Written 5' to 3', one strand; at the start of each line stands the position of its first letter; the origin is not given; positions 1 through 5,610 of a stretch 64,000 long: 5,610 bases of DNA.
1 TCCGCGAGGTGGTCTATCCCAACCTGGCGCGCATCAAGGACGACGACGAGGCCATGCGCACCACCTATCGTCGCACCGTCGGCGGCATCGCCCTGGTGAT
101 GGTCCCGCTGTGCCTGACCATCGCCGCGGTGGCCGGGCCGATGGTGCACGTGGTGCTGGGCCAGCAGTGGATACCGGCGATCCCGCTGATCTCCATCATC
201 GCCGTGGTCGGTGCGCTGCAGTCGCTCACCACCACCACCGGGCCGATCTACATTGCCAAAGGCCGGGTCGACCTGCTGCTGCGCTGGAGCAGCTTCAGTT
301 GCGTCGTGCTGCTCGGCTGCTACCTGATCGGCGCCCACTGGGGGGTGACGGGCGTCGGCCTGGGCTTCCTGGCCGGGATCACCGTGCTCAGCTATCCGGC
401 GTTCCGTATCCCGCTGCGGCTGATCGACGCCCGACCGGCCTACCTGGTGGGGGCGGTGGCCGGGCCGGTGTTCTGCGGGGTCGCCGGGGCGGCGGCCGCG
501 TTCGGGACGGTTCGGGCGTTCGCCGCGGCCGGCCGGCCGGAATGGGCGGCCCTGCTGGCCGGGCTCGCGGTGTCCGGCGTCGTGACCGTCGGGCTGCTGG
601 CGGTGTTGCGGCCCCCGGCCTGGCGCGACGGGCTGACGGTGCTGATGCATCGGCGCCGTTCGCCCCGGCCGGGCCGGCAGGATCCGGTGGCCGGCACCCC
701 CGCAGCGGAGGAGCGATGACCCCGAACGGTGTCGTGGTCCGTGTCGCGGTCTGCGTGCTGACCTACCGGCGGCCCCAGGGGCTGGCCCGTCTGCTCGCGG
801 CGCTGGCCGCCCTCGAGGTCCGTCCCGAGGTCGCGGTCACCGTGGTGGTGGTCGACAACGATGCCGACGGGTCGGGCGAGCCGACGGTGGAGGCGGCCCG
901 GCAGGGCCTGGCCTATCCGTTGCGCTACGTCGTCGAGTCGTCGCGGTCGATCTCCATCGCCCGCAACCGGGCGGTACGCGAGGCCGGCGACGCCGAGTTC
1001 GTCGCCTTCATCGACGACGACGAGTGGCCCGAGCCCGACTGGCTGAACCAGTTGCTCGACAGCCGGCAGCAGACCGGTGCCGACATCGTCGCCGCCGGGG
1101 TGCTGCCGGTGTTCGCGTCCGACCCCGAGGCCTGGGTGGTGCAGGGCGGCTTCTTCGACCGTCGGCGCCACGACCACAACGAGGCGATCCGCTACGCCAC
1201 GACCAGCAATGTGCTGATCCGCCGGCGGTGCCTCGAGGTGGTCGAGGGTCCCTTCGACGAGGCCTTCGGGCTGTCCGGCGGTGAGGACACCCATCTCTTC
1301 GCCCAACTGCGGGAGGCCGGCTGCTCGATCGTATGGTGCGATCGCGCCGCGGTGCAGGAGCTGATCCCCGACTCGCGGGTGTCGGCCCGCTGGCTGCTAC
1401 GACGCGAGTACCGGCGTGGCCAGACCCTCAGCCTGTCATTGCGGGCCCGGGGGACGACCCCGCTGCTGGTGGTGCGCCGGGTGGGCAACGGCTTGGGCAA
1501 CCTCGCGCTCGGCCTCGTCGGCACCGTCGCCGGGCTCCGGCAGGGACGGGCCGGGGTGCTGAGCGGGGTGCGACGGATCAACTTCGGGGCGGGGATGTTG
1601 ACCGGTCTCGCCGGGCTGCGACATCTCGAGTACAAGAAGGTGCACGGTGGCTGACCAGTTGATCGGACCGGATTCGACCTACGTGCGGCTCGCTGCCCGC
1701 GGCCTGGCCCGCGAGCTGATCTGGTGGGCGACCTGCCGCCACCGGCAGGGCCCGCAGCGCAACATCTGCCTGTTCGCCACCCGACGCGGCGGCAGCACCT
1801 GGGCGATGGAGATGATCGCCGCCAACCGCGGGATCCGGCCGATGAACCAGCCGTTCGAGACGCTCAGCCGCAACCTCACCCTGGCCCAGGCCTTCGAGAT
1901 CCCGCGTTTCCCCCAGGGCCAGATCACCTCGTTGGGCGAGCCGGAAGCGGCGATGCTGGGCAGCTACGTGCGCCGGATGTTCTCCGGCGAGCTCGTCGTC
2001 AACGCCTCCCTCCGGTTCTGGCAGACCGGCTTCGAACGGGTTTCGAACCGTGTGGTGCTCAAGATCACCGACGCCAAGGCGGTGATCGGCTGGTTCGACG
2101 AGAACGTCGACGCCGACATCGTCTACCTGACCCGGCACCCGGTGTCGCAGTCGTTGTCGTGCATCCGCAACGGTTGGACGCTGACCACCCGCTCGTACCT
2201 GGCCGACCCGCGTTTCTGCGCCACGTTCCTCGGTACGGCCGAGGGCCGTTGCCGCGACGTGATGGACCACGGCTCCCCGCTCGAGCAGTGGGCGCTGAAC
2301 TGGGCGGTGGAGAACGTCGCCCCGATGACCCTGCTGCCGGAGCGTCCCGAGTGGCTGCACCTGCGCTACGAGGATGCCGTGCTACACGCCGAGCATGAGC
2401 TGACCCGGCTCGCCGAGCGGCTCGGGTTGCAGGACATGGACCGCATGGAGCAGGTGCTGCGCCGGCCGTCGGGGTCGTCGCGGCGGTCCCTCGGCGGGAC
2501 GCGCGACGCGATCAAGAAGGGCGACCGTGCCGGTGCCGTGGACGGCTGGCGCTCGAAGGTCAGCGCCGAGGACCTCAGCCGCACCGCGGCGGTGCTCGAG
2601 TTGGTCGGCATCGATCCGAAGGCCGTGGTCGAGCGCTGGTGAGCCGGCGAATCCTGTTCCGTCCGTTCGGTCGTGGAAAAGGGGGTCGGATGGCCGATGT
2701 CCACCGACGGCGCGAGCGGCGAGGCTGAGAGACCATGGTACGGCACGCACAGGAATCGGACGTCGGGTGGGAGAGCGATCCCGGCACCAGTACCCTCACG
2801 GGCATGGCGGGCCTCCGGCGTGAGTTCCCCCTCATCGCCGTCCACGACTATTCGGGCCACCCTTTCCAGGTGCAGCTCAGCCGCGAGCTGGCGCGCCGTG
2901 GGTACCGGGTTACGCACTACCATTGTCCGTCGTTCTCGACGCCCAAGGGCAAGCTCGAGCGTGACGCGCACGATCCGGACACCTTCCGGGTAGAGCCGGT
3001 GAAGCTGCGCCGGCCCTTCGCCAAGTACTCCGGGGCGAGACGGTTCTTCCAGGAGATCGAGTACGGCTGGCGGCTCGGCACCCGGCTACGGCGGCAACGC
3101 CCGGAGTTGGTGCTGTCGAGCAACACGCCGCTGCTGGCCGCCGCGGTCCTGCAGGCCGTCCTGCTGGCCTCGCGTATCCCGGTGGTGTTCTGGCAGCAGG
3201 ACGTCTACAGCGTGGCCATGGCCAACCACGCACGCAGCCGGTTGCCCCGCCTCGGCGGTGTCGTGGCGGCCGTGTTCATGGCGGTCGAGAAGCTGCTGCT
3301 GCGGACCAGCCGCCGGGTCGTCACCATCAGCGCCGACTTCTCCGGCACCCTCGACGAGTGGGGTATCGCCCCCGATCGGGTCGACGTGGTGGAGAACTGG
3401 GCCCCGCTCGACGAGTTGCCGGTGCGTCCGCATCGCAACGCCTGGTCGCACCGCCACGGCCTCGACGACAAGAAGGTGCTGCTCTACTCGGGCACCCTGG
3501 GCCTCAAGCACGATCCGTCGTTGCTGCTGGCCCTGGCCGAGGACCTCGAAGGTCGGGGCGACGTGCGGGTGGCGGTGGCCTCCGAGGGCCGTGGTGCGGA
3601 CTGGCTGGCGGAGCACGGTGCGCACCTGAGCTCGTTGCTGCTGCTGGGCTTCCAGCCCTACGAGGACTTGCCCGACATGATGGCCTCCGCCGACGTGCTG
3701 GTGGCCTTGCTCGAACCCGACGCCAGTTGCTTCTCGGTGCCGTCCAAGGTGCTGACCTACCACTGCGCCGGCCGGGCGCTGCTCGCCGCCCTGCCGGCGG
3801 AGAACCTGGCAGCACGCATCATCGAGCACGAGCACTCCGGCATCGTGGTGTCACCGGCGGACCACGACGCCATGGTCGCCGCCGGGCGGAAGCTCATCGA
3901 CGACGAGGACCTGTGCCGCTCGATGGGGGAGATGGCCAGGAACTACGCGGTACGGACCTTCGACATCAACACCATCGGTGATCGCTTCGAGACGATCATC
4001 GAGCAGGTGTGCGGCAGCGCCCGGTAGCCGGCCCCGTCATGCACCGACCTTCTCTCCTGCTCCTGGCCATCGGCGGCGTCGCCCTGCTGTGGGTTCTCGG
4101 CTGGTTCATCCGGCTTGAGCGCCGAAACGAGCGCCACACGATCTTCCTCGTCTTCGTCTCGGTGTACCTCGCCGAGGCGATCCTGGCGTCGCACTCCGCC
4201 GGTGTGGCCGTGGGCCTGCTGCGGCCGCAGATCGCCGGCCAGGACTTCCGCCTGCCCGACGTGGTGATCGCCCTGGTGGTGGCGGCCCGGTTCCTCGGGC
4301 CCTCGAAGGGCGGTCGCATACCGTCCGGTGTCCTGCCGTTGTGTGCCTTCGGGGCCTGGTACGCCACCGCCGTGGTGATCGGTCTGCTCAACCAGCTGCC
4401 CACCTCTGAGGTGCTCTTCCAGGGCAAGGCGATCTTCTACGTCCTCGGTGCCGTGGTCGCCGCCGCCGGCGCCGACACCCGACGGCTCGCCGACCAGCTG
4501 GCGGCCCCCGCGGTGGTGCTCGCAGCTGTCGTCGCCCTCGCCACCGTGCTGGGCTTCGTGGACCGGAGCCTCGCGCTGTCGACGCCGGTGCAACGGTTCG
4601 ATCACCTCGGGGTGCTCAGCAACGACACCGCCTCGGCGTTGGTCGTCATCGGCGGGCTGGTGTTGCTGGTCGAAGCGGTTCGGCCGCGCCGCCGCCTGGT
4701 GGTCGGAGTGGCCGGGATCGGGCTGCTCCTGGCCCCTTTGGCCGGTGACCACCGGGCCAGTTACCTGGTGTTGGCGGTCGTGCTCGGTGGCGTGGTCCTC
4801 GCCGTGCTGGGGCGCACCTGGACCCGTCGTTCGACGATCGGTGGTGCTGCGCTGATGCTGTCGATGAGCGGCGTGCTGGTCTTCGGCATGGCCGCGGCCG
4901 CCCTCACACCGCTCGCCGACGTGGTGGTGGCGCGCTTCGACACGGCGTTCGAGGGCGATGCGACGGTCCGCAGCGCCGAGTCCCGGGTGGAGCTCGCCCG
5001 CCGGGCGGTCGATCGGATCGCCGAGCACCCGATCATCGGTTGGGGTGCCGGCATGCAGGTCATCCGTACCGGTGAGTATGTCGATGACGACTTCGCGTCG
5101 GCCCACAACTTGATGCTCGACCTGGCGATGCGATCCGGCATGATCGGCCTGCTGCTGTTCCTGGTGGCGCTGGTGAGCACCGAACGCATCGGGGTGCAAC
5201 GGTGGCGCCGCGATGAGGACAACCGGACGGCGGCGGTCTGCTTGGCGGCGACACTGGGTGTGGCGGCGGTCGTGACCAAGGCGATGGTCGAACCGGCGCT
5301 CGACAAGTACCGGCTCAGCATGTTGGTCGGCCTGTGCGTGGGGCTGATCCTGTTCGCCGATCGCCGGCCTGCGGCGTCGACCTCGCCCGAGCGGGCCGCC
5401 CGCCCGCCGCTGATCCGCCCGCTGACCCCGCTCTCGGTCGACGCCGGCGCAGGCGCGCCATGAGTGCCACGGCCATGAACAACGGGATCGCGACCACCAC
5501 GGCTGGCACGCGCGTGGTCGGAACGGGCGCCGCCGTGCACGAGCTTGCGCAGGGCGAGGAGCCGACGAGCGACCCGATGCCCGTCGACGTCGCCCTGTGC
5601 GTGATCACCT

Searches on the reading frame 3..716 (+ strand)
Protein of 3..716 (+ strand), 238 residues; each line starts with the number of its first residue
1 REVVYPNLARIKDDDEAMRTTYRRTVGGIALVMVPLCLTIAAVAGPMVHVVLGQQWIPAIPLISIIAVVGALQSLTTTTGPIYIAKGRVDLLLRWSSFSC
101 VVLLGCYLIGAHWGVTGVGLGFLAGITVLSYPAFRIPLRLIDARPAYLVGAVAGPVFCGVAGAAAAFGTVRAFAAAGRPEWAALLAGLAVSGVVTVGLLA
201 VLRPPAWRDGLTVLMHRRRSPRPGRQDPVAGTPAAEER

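Call 41: search_protein_families(library=ncbifam, proteins=[window:3-716:+], max_evalue=0.001)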
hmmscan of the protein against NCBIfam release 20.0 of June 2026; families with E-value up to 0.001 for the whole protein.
window:3-716:+ (238 aa): 3 families
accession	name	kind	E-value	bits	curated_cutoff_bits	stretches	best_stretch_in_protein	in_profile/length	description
NF007773.0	PRK10459.1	equivalog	2.2e-25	89.6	273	1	3-195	267-459/492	MOP flippase family protein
NF047674.1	TeichurnBiosyTuaB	equivalog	8.1e-18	64.7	580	1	3-196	268-463/469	teichuronic acid biosynthesis protein TuaB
NF058658.1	Oglyco_Wzx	exception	1.1e-09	37.8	720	1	2-116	267-381/478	O-glycosylation flippase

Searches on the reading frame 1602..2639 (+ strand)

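Call 13: search_protein_families(library=pfam, proteins=[window:1602-2639:+], max_evalue=0.001)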
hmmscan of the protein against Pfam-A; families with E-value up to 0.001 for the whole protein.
window:1602-2639:+ (346 aa): 1 family
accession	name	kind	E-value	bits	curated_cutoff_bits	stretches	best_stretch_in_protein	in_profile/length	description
PF13469.12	Sulfotransfer_3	-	4.4e-08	34.1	27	1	170-277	124-213/216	Sulfotransferase family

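Call 41: search_protein_families(library=ncbifam, proteins=[window:1602-2639:+], max_evalue=0.001)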
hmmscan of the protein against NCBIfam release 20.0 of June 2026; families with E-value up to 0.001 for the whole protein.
window:1602-2639:+ (346 aa): 0 families

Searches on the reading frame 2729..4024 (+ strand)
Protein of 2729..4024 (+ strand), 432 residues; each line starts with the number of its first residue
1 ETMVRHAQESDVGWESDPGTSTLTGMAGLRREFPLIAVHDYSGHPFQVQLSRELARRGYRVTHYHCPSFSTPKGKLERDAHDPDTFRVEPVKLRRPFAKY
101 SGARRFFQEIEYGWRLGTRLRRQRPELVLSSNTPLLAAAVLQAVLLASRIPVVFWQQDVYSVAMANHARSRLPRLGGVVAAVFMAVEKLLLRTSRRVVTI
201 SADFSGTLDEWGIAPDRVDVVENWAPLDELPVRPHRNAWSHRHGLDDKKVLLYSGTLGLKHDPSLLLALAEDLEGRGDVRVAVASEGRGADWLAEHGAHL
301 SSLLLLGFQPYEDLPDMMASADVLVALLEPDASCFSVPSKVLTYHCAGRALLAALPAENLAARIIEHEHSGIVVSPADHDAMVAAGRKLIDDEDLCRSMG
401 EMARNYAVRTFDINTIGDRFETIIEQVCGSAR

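Call 13: search_protein_families(library=pfam, proteins=[window:2729-4024:+], max_evalue=0.001)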
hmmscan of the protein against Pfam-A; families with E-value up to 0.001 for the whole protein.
window:2729-4024:+ (432 aa): 4 families
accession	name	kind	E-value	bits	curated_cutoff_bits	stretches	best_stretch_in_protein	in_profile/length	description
PF13579.12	Glyco_trans_4_4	-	3.7e-15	57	29.7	1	49-224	9-158/158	Glycosyl transferase 4-like domain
PF13439.12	Glyco_transf_4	-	7.5e-14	52.5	28.5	1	49-227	10-168/170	Glycosyltransferase Family 4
PF00534.26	Glycos_transf_1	-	2.1e-11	44.1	26.4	1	239-405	5-171/172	Glycosyl transferases group 1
PF13692.12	Glyco_trans_1_4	-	3.6e-09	37.4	27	1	249-392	2-142/142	Glycosyl transferases group 1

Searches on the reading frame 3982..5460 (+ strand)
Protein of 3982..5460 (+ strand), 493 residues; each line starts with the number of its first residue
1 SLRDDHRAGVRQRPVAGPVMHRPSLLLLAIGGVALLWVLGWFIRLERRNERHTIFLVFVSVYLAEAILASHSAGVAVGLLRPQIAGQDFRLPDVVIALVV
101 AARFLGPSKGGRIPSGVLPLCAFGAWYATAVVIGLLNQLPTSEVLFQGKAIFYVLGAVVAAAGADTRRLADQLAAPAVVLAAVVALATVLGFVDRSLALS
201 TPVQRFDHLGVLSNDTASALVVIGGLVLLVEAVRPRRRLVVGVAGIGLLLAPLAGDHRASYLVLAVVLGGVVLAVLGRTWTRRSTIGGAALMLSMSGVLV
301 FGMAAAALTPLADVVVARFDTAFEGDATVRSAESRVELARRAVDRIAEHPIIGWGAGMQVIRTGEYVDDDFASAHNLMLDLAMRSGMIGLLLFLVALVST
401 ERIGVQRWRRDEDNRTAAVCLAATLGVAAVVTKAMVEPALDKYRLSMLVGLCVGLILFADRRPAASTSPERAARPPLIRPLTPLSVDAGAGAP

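Call 13: search_protein_families(library=pfam, proteins=[window:3982-5460:+], max_evalue=0.001)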
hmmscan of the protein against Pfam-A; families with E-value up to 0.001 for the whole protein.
window:3982-5460:+ (493 aa): 1 family
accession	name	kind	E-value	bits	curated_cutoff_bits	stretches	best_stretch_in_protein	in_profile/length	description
PF04932.20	Wzy_C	-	4.1e-14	53.1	31.7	1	248-394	6-149/149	O-Antigen ligase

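Call 41: search_protein_families(library=ncbifam, proteins=[window:3982-5460:+], max_evalue=0.001)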
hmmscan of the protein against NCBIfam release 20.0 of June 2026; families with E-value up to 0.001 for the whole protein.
window:3982-5460:+ (493 aa): 0 families
